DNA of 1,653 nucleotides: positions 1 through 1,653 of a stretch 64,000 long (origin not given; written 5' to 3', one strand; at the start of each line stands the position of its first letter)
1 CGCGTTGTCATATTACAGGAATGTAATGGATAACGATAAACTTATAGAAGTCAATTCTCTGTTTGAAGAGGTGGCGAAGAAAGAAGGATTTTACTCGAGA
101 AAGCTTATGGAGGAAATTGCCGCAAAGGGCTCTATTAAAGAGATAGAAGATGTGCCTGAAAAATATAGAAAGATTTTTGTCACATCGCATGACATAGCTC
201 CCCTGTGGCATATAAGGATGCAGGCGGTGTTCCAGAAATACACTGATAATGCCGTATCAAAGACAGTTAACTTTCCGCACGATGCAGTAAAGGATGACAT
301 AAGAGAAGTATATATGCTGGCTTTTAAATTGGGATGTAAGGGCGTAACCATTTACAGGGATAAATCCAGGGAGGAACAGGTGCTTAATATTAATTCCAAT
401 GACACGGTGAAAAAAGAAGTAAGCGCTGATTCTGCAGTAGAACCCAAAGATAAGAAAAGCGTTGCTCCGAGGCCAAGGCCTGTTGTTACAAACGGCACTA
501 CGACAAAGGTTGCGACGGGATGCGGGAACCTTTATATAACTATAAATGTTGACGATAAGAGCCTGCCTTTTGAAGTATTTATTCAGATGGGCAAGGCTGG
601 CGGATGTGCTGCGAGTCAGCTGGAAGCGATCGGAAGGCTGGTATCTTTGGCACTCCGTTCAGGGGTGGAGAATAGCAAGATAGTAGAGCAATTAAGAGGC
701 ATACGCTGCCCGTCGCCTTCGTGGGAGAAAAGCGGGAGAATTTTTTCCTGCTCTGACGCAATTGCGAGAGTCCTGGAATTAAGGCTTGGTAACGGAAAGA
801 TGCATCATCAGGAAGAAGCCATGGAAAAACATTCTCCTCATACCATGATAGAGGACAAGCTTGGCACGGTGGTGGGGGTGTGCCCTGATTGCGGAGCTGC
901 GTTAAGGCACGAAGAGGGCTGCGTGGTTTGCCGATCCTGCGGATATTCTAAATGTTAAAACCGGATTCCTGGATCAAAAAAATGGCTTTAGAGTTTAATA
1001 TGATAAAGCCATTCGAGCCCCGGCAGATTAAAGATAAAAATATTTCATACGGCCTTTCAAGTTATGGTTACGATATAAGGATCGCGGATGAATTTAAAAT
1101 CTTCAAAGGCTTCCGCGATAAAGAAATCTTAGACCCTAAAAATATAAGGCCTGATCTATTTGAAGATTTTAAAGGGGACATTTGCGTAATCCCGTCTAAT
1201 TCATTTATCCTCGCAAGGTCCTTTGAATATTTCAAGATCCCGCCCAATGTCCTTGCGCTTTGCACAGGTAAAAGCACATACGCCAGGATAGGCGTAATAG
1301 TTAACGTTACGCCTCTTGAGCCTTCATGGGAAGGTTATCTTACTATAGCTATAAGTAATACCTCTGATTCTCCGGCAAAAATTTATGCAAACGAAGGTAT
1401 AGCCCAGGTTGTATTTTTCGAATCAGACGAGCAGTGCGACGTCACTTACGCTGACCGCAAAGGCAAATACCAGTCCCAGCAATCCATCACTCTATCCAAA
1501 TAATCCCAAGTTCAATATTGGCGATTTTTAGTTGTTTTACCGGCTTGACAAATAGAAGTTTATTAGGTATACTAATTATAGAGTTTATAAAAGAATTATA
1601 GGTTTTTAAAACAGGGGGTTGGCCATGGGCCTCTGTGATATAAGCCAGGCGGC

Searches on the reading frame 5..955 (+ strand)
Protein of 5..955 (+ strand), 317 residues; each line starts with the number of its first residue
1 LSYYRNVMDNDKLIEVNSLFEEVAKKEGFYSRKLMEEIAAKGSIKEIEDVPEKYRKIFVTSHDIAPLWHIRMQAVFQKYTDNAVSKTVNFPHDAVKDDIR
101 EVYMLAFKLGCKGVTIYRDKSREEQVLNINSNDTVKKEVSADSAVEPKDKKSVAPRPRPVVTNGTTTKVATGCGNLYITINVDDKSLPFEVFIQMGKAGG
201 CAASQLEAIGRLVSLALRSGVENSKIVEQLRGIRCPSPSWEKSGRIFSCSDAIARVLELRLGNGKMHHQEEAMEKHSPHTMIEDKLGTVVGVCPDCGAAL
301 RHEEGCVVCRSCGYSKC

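Call 6: search_protein_families(library=pfam, proteins=[window:5-955:+], max_evalue=0.01)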
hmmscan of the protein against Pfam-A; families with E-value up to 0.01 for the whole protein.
window:5-955:+ (317 aa): 2 families
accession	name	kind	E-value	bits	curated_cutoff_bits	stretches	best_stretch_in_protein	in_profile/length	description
PF12637.14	TSCPD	-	3.8e-23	82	22.8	1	168-259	6-86/88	TSCPD domain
PF02867.20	Ribonuc_red_lgC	-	1e-20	74.4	23.9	1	3-117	410-523/523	Ribonucleotide reductase, barrel domain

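Call 7: search_protein_families(library=ncbifam, proteins=[window:5-955:+], max_evalue=0.01)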
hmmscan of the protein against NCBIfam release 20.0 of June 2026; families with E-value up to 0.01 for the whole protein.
window:5-955:+ (317 aa): 17 families
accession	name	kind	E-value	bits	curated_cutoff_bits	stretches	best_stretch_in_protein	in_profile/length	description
NF006417.0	PRK08665.1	equivalog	4.9e-122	408.6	961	1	1-317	447-758/759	vitamin B12-dependent ribonucleotide reductase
NF005010.0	PRK06406.1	subfamily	9.9e-52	176.2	1125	1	2-138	601-736/771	vitamin B12-dependent ribonucleotide reductase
TIGR02504.1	NrdJ_Z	equivalog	2e-41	142.2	399.95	1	2-127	477-606/606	adenosylcobalamin-dependent ribonucleoside-diphosphate reductase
NF005122.0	PRK06556.1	equivalog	1.7e-36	125.4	859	1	24-279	595-870/960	vitamin B12-dependent ribonucleotide reductase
NF006207.0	PRK08332.1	equivalog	1.6e-28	98.6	2400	1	11-133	1445-1568/1684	vitamin B12-dependent ribonucleotide reductase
NF005991.0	PRK08115.1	equivalog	2.2e-17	62.3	854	1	50-158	700-811/858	vitamin B12-dependent ribonucleotide reductase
NF005736.0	PRK07562.1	equivalog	6.7e-17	60.4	1737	1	69-229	865-1043/1222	vitamin B12-dependent ribonucleotide reductase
TIGR02506.1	NrdE_NrdA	equivalog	5e-13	48.4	341.05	1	8-115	501-610/616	ribonucleoside-diphosphate reductase subunit alpha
NF006577.0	PRK09102.1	equivalog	2e-11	42.9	620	1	8-140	457-588/604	ribonucleoside-diphosphate reductase subunit alpha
NF005401.0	PRK06948.1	subfamily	1.1e-10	40.8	906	1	53-129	516-592/604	ribonucleotide reductase-like protein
NF005101.0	PRK06539.1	equivalog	1.4e-10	39.9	988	1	10-123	652-764/822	ribonucleoside-diphosphate reductase subunit alpha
NF009029.0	PRK12365.1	equivalog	2.9e-08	32.1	1350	1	22-121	896-995/1046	ribonucleoside-diphosphate reductase subunit alpha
NF005544.0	PRK07207.1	equivalog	6.5e-08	30.8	965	1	17-146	808-936/965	ribonucleoside-diphosphate reductase subunit alpha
NF005483.0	PRK07088.1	equivalog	4.7e-05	21.7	1214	1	34-123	666-755/764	ribonucleoside-diphosphate reductase subunit alpha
NF006279.0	PRK08447.1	equivalog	0.0013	17.2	1082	1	28-129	676-778/789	ribonucleoside-diphosphate reductase subunit alpha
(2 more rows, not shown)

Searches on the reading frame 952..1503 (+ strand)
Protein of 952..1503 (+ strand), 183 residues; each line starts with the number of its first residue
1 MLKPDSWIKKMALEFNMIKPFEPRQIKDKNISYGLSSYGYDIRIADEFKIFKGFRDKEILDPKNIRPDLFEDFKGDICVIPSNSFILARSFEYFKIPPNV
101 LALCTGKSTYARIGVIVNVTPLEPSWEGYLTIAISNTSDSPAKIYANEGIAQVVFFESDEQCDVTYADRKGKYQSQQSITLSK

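Call 6: search_protein_families(library=pfam, proteins=[window:952-1500:+], max_evalue=0.01)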
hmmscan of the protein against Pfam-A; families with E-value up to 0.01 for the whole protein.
window:952-1500:+ (183 aa): 2 families
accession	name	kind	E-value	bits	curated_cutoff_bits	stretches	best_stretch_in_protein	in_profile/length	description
PF22769.1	DCD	-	4.6e-31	108.4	27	1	4-157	3-152/153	dCTP deaminase-like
PF00692.24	dUTPase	-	0.00011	22.4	22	1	93-160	39-106/129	dUTPase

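Call 7: search_protein_families(library=ncbifam, proteins=[window:952-1500:+], max_evalue=0.01)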
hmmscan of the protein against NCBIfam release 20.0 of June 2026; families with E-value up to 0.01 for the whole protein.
window:952-1500:+ (183 aa): 2 families
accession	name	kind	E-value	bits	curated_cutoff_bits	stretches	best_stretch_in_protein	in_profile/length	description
TIGR02274.1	dCTP_deam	equivalog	1.5e-43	148.6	92.8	1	2-183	2-179/180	dCTP deaminase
NF002598.0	PRK02253.1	equivalog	5.7e-05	22.7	130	1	90-176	82-164/167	deoxyuridine 5'-triphosphate nucleotidohydrolase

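Call 45: find_encoding_contigs(protein=window:952-1503:+, flank=10000, max_places=1)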
Protein window:952-1503:+ (183 aa): no gene with exactly this product is on record in the collection.
